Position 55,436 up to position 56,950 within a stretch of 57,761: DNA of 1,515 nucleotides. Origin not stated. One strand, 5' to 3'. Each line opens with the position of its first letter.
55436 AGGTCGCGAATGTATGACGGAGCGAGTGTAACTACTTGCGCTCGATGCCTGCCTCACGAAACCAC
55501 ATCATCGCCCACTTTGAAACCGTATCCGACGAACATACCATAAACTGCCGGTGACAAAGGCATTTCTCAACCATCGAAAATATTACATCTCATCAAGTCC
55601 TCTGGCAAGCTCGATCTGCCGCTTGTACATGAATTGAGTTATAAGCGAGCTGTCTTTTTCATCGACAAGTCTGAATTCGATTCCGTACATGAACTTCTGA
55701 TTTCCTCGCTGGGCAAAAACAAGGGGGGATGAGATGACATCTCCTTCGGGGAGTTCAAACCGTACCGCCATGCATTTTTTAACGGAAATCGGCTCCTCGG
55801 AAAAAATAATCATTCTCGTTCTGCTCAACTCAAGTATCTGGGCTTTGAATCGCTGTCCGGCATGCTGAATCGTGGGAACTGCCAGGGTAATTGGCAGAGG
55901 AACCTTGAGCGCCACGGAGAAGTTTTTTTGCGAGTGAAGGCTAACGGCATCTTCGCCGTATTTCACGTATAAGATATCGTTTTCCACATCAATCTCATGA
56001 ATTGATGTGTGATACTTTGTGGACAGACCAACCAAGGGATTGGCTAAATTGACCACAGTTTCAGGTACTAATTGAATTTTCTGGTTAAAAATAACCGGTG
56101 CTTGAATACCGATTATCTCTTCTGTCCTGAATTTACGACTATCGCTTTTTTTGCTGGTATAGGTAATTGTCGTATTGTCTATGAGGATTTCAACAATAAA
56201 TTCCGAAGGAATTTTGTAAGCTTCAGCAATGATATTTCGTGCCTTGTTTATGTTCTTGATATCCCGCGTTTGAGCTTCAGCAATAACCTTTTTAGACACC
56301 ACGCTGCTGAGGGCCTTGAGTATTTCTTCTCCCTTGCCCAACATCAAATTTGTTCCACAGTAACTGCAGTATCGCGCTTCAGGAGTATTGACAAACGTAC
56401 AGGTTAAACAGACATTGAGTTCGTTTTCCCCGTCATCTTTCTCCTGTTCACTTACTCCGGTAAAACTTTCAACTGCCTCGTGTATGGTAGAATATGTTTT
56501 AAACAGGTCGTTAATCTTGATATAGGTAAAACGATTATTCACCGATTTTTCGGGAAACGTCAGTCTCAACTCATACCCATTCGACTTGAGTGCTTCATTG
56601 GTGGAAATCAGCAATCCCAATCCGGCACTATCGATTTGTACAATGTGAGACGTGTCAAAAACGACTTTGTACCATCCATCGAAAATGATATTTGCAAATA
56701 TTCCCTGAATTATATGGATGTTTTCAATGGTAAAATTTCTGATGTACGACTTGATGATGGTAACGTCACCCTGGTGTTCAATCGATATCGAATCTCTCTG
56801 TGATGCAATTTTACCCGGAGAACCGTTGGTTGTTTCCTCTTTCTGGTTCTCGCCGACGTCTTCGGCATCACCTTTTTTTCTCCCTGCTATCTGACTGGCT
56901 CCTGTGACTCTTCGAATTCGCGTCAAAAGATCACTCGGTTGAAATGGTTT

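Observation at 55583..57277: Unusual REC - STAS - zinc ribbon - PilZ/YcgR-like architecture with degenerate c-di-GMP motifs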

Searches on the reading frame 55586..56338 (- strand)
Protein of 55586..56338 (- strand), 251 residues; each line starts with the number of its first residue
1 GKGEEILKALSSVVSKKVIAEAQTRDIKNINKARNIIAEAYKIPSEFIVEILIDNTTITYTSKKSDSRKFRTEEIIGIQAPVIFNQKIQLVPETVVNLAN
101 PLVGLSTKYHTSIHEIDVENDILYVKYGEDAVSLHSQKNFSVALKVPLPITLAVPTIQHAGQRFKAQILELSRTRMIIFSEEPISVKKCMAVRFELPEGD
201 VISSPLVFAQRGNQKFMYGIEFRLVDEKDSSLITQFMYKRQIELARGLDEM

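Call 35: find_related_loci(query=A2, collection=metagenome_contigs, flank=8000)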
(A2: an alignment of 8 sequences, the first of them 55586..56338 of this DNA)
Query A2 (251 aa) in metagenome_contigs; peptide patterns used: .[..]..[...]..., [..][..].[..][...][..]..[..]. (x = any residue, [..] = any of these).
119 stretches matched a pattern; 15 encode a relative of the query (tblastn E <= 1e-3); 15 distinct loci.
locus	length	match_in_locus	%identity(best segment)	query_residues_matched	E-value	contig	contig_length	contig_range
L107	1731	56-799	57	1-248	2e-96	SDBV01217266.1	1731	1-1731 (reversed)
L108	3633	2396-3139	55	1-248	2e-90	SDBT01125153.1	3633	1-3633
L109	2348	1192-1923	56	1-244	4e-91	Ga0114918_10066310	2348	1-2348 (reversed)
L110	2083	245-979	53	1-245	1e-85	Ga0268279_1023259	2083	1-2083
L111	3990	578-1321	50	1-248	2e-81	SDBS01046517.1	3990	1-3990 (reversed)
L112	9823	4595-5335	50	1-247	5e-78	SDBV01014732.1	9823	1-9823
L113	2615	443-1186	50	1-248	3e-79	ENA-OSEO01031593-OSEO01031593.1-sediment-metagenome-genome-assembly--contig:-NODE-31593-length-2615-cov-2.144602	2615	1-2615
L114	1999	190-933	48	1-248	6e-78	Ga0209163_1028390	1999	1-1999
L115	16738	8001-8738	46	1-246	5e-70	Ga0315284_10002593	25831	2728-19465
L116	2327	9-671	45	26-246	2e-61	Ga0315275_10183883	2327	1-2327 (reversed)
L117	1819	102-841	57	1-247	2e-71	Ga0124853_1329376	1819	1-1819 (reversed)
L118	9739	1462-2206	51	1-250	6e-40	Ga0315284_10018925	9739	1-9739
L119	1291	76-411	57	133-247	6e-41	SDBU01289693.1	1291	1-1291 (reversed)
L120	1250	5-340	54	134-245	2e-37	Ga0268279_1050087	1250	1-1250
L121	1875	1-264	61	161-248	1e-32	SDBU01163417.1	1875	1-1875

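Call 56: predict_structure(alignment_id=A3)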
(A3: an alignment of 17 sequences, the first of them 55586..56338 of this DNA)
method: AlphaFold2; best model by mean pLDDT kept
length: 251 residues; sequences in the alignment: 17
mean_pLDDT: 79.0   pTM: 0.67
mean pLDDT of the five models: 79.0, 73.0, 68.5, 63.9, 58.9
residues with pLDDT >= 90: 66; 70-90: 118; 50-70: 60; < 50: 7
segments of 3 or more residues with pLDDT < 50: none
pLDDT, mean of each block of 10 residues (from residue 1): 56 57 55 55 87 90 91 93 85 93 79 92 90 75 78 72 86 84 84 87 88 80 79 80 66 35
secondary structure, 60 per line:
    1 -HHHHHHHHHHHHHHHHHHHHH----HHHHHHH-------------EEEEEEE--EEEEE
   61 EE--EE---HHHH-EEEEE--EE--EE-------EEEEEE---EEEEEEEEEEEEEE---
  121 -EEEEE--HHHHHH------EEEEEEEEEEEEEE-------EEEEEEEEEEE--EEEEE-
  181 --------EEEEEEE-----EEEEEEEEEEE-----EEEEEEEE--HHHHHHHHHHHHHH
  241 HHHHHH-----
elements in order: H2-22 H27-33 E47-53 E56-62 H70-73 E75-79 E95-100 E104-117 E122-126 H129-134 E141-154 E162-172 E175-179 E189-195 E201-211 E217-224 H227-246

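Call 59: fold_search(model_id=the predicted structure, library=pdb)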
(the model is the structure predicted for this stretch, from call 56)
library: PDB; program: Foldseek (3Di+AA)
matches with E <= 10: 999; with E <= 0.001: 22
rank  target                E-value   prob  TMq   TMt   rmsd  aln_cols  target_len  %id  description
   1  5vx6_A                9.6e-09  1.00  0.34  0.40  13.3       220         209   12  Structure of Bacillus subtilis Inhibitor of motility (MotI/DgrA) (released 2017-11-22)
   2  5vx6_B                5.3e-08  1.00  0.33  0.40  14.0       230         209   13  Structure of Bacillus subtilis Inhibitor of motility (MotI/DgrA) (released 2017-11-22)
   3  1yln                  2.0e-06  1.00  0.27  0.29  13.1       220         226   14  The Crystal Structure of the Protein of Unknown Function VCA0042 from Vibrio cholerae O1 (released 2005-03-08)
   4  2rde_B                6.2e-06  1.00  0.25  0.28  15.4       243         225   13  Crystal structure of VCA0042 complexed with c-di-GMP (released 2007-10-30)
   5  3kyg_A                8.6e-06  1.00  0.28  0.30  11.3       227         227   14  Crystal structure of VCA0042 (L135R) complexed with c-di-GMP (released 2010-04-14)
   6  2rde_A                1.4e-05  1.00  0.26  0.29  14.7       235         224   14  Crystal structure of VCA0042 complexed with c-di-GMP (released 2007-10-30)
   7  5kgo_A                1.6e-05  1.00  0.30  0.34  15.9       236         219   15  Structure of K. pneumonia MrkH-c-di-GMP complex (released 2016-08-17)
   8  5ejl                  2.6e-05  1.00  0.26  0.28  15.1       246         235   16  MrkH, A novel c-di-GMP dependence transcription regulatory factor. (released 2016-10-19)
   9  5kec_D                7.7e-05  1.00  0.28  0.31  12.9       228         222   14  Structure of K. pneumonia MrkH in its apo state. (released 2016-08-17)
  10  3kyf                  1.5e-04  1.00  0.35  0.37  14.6       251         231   14  Crystal structure of P4397 complexed with c-di-GMP (released 2010-04-14)
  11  7mie                  2.2e-04  1.00  0.30  0.31  13.6       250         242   11  Crystal structure of the Borreliella burgdorferi PlzA protein in complex with c-di-GMP (released 2021-06-30)
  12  5xly_B                2.6e-04  1.00  0.34  0.65   6.3       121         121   10  Crystal structure of CheR1 in complex with c-di-GMP-bound MapZ (released 2017-08-23)
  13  5y4r_D                2.6e-04  1.00  0.32  0.63   8.3       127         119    9  Structure of a methyltransferase complex (released 2017-11-29)
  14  5ked_B                3.0e-04  0.99  0.29  0.32  13.8       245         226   14  Structure of the 2.65 Angstrom P2(1) crystal of K. pneumonia MrkH (released 2016-08-17)
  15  5ked_A                4.7e-04  1.00  0.30  0.33  13.8       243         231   15  Structure of the 2.65 Angstrom P2(1) crystal of K. pneumonia MrkH (released 2016-08-17)
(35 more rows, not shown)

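Call 61: search_solved_structures(query=A3, max_evalue=10, show_alignments=5)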
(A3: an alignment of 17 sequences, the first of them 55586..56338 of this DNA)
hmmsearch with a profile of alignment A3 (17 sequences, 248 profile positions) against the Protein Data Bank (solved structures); distinct sequences matched with E-value up to 10: 2.
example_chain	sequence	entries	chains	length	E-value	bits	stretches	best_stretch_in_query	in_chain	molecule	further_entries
8hnp_A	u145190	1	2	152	0.56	12.8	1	2-90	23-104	Archaeal transcription regulator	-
3soj_A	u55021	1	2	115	0.57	12.8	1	17-92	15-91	PilE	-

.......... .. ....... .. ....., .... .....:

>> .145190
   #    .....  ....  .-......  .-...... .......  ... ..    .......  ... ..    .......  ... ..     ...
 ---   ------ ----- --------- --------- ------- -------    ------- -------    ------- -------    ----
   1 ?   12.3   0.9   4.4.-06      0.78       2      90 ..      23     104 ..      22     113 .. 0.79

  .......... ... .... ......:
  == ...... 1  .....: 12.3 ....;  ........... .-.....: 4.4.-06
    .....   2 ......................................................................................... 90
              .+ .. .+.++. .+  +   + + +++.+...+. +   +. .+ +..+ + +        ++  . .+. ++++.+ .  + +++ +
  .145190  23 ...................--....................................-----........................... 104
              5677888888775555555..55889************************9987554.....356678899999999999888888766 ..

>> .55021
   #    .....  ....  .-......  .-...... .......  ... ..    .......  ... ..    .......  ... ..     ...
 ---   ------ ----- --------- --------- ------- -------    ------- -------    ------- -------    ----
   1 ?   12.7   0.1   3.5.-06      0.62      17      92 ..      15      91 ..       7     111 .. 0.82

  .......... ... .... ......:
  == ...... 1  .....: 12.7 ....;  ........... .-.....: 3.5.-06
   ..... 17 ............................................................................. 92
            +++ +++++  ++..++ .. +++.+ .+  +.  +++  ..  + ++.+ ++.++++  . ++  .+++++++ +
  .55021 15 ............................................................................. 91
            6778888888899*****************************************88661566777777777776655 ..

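Call 83: search_protein_families(library=pfam, proteins=[L112:2-1369:+, L112:1468-1833:+, L112:1959-2324:+, L112:2414-3268:+, L112:6171-6998:+, L112:7267-8196:+, L115:2391-5828:+, L115:5815-6843:+, L115:9365-10597:-, L115:10760-11830:+], max_evalue=0.001)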
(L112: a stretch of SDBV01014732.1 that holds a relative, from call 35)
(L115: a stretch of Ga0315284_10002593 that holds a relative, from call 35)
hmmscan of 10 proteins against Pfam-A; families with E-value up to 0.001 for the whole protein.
L112:2-1369:+ (455 aa): 8 families
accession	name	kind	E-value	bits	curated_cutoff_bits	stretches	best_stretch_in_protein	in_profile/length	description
PF02518.31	HATPase_c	-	5e-29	101.4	26.4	1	347-454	2-108/111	Histidine kinase-, DNA gyrase B-, and HSP90-like ATPase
PF08447.18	PAS_3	-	2.8e-21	76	25.6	1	1-70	18-87/89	PAS fold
PF00512.31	HisKA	-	3.6e-18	65.8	26.9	1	234-301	1-66/66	His Kinase A (phospho-acceptor) domain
PF08448.16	PAS_4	-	8.7e-14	52.1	23.1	2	12-80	42-110/110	PAS fold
PF13426.13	PAS_9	-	1.5e-12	48.1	27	1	126-226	2-102/103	PAS domain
PF00989.32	PAS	-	7.6e-11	42.5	22.6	1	116-225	2-113/113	PAS fold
PF13188.13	PAS_8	-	1.8e-06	28.1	21.8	1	115-161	1-44/65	PAS domain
PF09355.15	Phage_Gp19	-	0.00094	20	22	0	70-124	2-56/116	Phage protein Gp19/Gp15/Gp42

L112:1468-1833:+ (121 aa): 1 family
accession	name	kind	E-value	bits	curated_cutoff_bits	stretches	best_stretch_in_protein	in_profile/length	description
PF00072.30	Response_reg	-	2.6e-27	95.6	30.2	1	4-116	1-110/111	Response regulator receiver domain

L112:1959-2324:+ (121 aa): 2 families
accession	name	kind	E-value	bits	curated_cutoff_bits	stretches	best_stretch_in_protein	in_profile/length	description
PF00072.30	Response_reg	-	9.6e-29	100.2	30.2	1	4-117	1-111/111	Response regulator receiver domain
PF23198.2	PDE8A_N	-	0.00026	21.4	29.6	1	24-88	33-97/147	PDE8A-like, N-terminal domain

L112:2414-3268:+ (284 aa): 2 families
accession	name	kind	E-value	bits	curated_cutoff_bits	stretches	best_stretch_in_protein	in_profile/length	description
PF13487.12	HD_5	-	1.6e-34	119.5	27.2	1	83-244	8-170/170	HD domain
PF01966.28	HD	-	8.7e-19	68.4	22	1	90-212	2-115/116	HD domain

L112:6171-6998:+ (275 aa): 5 families
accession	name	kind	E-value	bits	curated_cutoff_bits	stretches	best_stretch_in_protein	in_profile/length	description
PF00456.26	Transketolase_N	-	7.1e-53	180.2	22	1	12-263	4-266/334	Transketolase, thiamine diphosphate binding domain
PF13292.11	DXP_synthase_N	-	3.5e-13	49.9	21.2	1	3-185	11-176/274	1-deoxy-D-xylulose-5-phosphate synthase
PF00676.26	E1_dh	-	1.6e-08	34.3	22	1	117-228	99-209/300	Dehydrogenase E1 component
PF09364.15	XFP_N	-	9.2e-05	21.8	23.7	1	119-225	140-246/364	XFP N-terminal domain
PF02775.26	TPP_enzyme_C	-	9.3e-05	22.7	21.9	0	115-177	24-80/151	Thiamine pyrophosphate enzyme, C-terminal TPP binding domain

L112:7267-8196:+ (309 aa): 5 families
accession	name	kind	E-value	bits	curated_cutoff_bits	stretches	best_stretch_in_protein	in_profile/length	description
PF02779.29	Transket_pyr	-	2.6e-44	151.4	27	1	2-165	2-172/174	Transketolase, pyrimidine binding domain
PF02780.25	Transketolase_C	-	5.8e-33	113.9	25.9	1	178-296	1-122/124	Transketolase, C-terminal domain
PF22613.1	Transketolase_C_1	-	6.9e-11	42.8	27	1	186-294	11-113/113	Transketolase-like TK C-terminal domain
PF17147.9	PFOR_II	-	9.4e-06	26.4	27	1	188-263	2-77/102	Pyruvate:ferredoxin oxidoreductase core domain II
PF01918.27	Alba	-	0.00063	19.9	25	0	187-218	27-59/66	Alba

L115:2391-5828:+ (1145 aa): 12 families
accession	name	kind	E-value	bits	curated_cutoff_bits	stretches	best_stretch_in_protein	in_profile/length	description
PF13426.13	PAS_9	-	3.2e-54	182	27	3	655-755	3-102/103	PAS domain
PF00989.32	PAS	-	2.9e-44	150.1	22.6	3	644-754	2-113/113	PAS fold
PF00072.30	Response_reg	-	3.9e-42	143.4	30.2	2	1023-1134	1-110/111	Response regulator receiver domain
PF08448.16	PAS_4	-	3.3e-39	134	23.1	3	158-262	1-109/110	PAS fold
PF13188.13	PAS_8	-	2.9e-25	87.7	21.8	1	644-685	2-44/65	PAS domain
PF08447.18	PAS_3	-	1e-24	87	25.6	2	667-750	3-88/89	PAS fold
PF02518.31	HATPase_c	-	1.1e-23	84.2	26.4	1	880-1002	2-110/111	Histidine kinase-, DNA gyrase B-, and HSP90-like ATPase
PF00512.31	HisKA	-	2.3e-09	37.6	26.9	1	774-837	3-65/66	His Kinase A (phospho-acceptor) domain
PF24820.1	Diguanyl_cycl_sensor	-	7.2e-07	29.6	28.1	0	649-687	2-40/109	Diguanylate cyclase-like sensor domain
PF12860.13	PAS_7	-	1e-06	29.3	27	0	159-265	2-114/115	PAS fold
PF13596.12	PAS_10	-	2.6e-05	25.3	22.1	0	523-631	4-106/106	PAS domain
PF14598.12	PAS_11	-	0.00033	21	25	0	534-587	8-58/109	PAS domain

L115:5815-6843:+ (342 aa): 5 families
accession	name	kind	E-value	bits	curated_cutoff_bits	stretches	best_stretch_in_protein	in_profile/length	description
PF13487.12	HD_5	-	8.3e-40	136.7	27.2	1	164-324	5-168/170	HD domain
PF00072.30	Response_reg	-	3.3e-26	92.1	30.2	1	16-124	1-110/111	Response regulator receiver domain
PF01966.28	HD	-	2.7e-23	82.9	22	1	174-294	2-115/116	HD domain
PF08668.18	HDOD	-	3.7e-06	27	22.9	1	175-216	97-136/196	HDOD domain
PF20161.5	VpsR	-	0.00016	21.8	23.7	1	29-124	23-120/121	VpsR domain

L115:9365-10597:- (410 aa): 3 families
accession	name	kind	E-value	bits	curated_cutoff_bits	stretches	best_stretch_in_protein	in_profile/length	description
PF13701.12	DDE_Tnp_1_4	-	8.6e-152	505.8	34.7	1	13-410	3-400/435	Transposase DDE domain group 1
PF01609.27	DDE_Tnp_1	-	7.3e-16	58.9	23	1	149-379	4-200/200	Transposase DDE domain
PF13808.11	DDE_Tnp_1_assoc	-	5.4e-05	23.6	32.3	1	53-131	6-83/88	DDE_Tnp_1-associated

L115:10760-11830:+ (356 aa): 1 family
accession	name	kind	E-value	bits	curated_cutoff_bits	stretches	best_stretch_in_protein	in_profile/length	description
PF01261.30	AP_endonuc_2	-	3.7e-24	86.2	31.1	1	85-325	3-229/249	Xylose isomerase-like TIM barrel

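Call 92: search_protein_representatives(alignment_id=A3)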
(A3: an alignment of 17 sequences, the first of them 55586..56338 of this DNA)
Query: 17 sequences, 248 profile positions. Proteins with E-value up to 0.001 (for the whole library): 51; up to 1e-10: 21; up to 1e-30: 16. The best 51 are listed.
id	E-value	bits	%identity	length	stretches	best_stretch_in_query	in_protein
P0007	3.3e-118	409.9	-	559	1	1-247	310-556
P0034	1.5e-99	348.8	-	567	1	1-247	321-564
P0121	1.7e-93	329.0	-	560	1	1-247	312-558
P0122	2.6e-93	328.4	-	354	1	1-247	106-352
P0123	1.4e-82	293.2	-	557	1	1-245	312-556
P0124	1.5e-77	276.8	-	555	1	1-247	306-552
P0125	3.4e-64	233.0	-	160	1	92-247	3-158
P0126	4.3e-61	222.9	-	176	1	76-246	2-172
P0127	1.3e-59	218.0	-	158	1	94-247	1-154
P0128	6.4e-53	196.1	-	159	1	122-246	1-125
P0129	7.5e-53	195.9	-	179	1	73-244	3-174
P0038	5.5e-50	186.5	-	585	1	1-246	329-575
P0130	3.3e-42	161.0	-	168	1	56-198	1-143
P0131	6.0e-35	137.2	-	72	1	176-246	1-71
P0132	3.7e-34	134.6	-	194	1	1-140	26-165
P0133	8.7e-32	126.9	-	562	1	10-247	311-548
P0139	4.8e-10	55.6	-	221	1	47-246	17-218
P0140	1.6e-09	54.0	-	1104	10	132-176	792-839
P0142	6.5e-09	51.9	-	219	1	72-246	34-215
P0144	1.7e-07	47.3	-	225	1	71-244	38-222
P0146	1.1e-06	44.7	-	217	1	41-245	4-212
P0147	1.2e-06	44.6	-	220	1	39-246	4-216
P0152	1.7e-05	40.8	-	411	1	72-246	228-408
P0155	2.9e-05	40.0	-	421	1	72-246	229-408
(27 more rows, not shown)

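Call 93: search_protein_families(library=pfam, proteins=[P0139, P0142, P0144, P0146, P0147, P0152, P0155, P0133, P0140], max_evalue=0.01)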
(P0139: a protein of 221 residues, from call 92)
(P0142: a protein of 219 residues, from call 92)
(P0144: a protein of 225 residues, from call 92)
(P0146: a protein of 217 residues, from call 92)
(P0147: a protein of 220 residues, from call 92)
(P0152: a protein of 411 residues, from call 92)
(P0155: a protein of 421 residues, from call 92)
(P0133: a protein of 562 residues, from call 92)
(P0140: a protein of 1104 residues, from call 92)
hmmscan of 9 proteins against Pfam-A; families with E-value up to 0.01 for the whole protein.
P0139 (221 aa): 2 families
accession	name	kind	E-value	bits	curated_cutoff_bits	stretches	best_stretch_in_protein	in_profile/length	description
PF12945.12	PilZNR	-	7.9e-22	77.6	23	1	13-97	2-85/85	Flagellar protein YcgR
PF07238.19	PilZ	-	3.4e-15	56.6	22.5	1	105-210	2-101/102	PilZ domain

P0142 (219 aa): 2 families
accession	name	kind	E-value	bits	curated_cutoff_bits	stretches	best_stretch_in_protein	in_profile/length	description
PF12945.12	PilZNR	-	1.1e-20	73.9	23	1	8-91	1-85/85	Flagellar protein YcgR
PF07238.19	PilZ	-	5.8e-18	65.5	22.5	1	98-207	1-101/102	PilZ domain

P0144 (225 aa): 3 families
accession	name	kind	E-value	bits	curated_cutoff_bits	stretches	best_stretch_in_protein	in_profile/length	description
PF07238.19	PilZ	-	9.5e-18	64.9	22.5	1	104-217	1-102/102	PilZ domain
PF12945.12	PilZNR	-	1.2e-09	38.6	23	1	15-97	3-85/85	Flagellar protein YcgR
PF16873.10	AbiGii_2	-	0.0044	16.3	25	1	38-116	54-132/397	Putative abortive phage resistance protein AbiGii toxin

P0146 (217 aa): 2 families
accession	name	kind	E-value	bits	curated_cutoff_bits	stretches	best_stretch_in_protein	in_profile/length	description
PF07238.19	PilZ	-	6.5e-20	71.8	22.5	1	96-206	1-102/102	PilZ domain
PF12945.12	PilZNR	-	1.6e-15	57.4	23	1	5-81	1-77/85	Flagellar protein YcgR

P0147 (220 aa): 2 families
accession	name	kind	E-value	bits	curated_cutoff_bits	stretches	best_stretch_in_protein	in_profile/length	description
PF07238.19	PilZ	-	3.2e-17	63.2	22.5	1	101-208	1-101/102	PilZ domain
PF12945.12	PilZNR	-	1.1e-11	45.1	23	1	8-92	2-83/85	Flagellar protein YcgR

P0152 (411 aa): 22 families
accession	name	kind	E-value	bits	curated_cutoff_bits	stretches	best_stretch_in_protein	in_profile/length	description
PF00515.34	TPR_1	-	3e-22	77.9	27.8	3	144-174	4-34/34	Tetratricopeptide repeat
PF07719.23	TPR_2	-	1.4e-21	75.2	27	2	143-174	3-34/34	Tetratricopeptide repeat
PF13414.12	TPR_11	-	7.7e-21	74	26.8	2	150-183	3-36/42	TPR repeat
PF13431.12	TPR_17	-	2.4e-17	62.1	24.4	1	98-126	4-32/34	Tetratricopeptide repeat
PF13181.12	TPR_8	-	1.2e-16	59.8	25.7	1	144-174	4-34/34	Tetratricopeptide repeat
PF13432.12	TPR_16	-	4e-15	56.4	32.7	2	113-174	3-64/65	Tetratricopeptide repeat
PF12945.12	PilZNR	-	8.8e-15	55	23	1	216-285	15-85/85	Flagellar protein YcgR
PF07238.19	PilZ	-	1.5e-13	51.4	22.5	1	293-400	1-101/102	PilZ domain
PF13424.12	TPR_12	-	1.2e-12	48.3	30.1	2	80-138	10-76/77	Tetratricopeptide repeat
PF13428.12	TPR_14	-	4.2e-12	45.9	23.5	1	147-181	7-41/44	Tetratricopeptide repeat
PF13374.12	TPR_10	-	1.3e-11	44.6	27.5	2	107-138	2-33/42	Tetratricopeptide repeat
PF13176.12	TPR_7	-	4.2e-10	39.3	27.9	0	109-136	1-27/36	Tetratricopeptide repeat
PF14559.12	TPR_19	-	4.7e-10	40.1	25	1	86-142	4-60/68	Tetratricopeptide repeat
PF25063.1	ARM_TT21_C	-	1.9e-06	28.3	35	1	21-175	36-198/209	Tetratricopeptide repeat protein 21 C-terminal ARM domain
PF13174.12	TPR_6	-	2.6e-06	28.1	26.3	0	146-173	5-32/33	Tetratricopeptide repeat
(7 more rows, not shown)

P0155 (421 aa): 25 families
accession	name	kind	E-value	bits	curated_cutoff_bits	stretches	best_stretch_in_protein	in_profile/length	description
PF13414.12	TPR_11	-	9.4e-32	108.9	26.8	3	82-122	1-41/42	TPR repeat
PF07719.23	TPR_2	-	2.9e-26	89.8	27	3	109-142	1-34/34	Tetratricopeptide repeat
PF00515.34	TPR_1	-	2.7e-25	87.5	27.8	2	109-142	1-34/34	Tetratricopeptide repeat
PF13431.12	TPR_17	-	4e-19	67.7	24.4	1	131-161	1-31/34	Tetratricopeptide repeat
PF13424.12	TPR_12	-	1.7e-17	63.8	30.1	1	109-173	3-75/77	Tetratricopeptide repeat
PF13181.12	TPR_8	-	1.4e-16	59.6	25.7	2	146-175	4-33/34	Tetratricopeptide repeat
PF12945.12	PilZNR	-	5.3e-15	55.7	23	1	215-284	13-83/85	Flagellar protein YcgR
PF07238.19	PilZ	-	7.3e-15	55.6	22.5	1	295-400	1-101/102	PilZ domain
PF13432.12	TPR_16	-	1e-14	55.1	32.7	1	79-142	1-64/65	Tetratricopeptide repeat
PF14559.12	TPR_19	-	1.4e-13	51.4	25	1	88-143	4-59/68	Tetratricopeptide repeat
PF13428.12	TPR_14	-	2.2e-11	43.7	23.5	0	149-184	7-42/44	Tetratricopeptide repeat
PF13374.12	TPR_10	-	8.8e-11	41.9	27.5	1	144-172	3-31/42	Tetratricopeptide repeat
PF23914.1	TPR_CcmH_CycH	-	4.9e-10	39.9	42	2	30-104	73-150/158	Cytochrome c-type biogenesis protein H TPR domain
PF13176.12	TPR_7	-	2.7e-08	33.7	27.9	1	111-141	1-31/36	Tetratricopeptide repeat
PF13371.12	TPR_9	-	1.4e-07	31.8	35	1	117-179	3-65/73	Tetratricopeptide repeat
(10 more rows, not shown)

P0133 (562 aa): 3 families
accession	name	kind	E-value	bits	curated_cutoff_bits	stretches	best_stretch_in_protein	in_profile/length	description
PF00072.30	Response_reg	-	7.8e-28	97.3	30.2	1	8-120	1-111/111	Response regulator receiver domain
PF01740.26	STAS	-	1.7e-10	41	22.6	1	171-258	17-105/106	STAS domain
PF13466.11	STAS_2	-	2.1e-06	28.2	29.2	1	173-234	7-67/80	STAS domain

P0140 (1104 aa): 1 family
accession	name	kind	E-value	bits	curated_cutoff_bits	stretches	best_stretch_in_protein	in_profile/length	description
PF06282.16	DUF1036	-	6.4e-21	75.5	23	0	300-327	32-59/113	Protein of unknown function (DUF1036)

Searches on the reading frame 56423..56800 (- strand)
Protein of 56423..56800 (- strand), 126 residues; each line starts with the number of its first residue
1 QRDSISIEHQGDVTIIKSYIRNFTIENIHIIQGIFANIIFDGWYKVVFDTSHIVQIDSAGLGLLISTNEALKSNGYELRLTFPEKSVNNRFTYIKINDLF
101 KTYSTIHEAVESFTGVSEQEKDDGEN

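Call 73: search_solved_structures(query=window:56423-56800:-, max_evalue=1, show_alignments=3)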
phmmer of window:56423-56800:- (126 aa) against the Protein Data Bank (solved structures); distinct sequences matched with E-value up to 1: 3.
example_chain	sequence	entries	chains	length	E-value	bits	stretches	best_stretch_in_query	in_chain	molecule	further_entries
2ka5_A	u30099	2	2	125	9.9e-08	35.2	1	14-112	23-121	Putative anti-sigma factor antagonist TM_1081 | Putative anti-sigma factor antagonist TM1081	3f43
1sbo_A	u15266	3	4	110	7e-05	26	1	42-109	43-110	Putative anti-sigma factor antagonist TM1442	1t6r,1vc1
8ih8_A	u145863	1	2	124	0.1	15.8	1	31-113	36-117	Anti-sigma-F factor antagonist RsfB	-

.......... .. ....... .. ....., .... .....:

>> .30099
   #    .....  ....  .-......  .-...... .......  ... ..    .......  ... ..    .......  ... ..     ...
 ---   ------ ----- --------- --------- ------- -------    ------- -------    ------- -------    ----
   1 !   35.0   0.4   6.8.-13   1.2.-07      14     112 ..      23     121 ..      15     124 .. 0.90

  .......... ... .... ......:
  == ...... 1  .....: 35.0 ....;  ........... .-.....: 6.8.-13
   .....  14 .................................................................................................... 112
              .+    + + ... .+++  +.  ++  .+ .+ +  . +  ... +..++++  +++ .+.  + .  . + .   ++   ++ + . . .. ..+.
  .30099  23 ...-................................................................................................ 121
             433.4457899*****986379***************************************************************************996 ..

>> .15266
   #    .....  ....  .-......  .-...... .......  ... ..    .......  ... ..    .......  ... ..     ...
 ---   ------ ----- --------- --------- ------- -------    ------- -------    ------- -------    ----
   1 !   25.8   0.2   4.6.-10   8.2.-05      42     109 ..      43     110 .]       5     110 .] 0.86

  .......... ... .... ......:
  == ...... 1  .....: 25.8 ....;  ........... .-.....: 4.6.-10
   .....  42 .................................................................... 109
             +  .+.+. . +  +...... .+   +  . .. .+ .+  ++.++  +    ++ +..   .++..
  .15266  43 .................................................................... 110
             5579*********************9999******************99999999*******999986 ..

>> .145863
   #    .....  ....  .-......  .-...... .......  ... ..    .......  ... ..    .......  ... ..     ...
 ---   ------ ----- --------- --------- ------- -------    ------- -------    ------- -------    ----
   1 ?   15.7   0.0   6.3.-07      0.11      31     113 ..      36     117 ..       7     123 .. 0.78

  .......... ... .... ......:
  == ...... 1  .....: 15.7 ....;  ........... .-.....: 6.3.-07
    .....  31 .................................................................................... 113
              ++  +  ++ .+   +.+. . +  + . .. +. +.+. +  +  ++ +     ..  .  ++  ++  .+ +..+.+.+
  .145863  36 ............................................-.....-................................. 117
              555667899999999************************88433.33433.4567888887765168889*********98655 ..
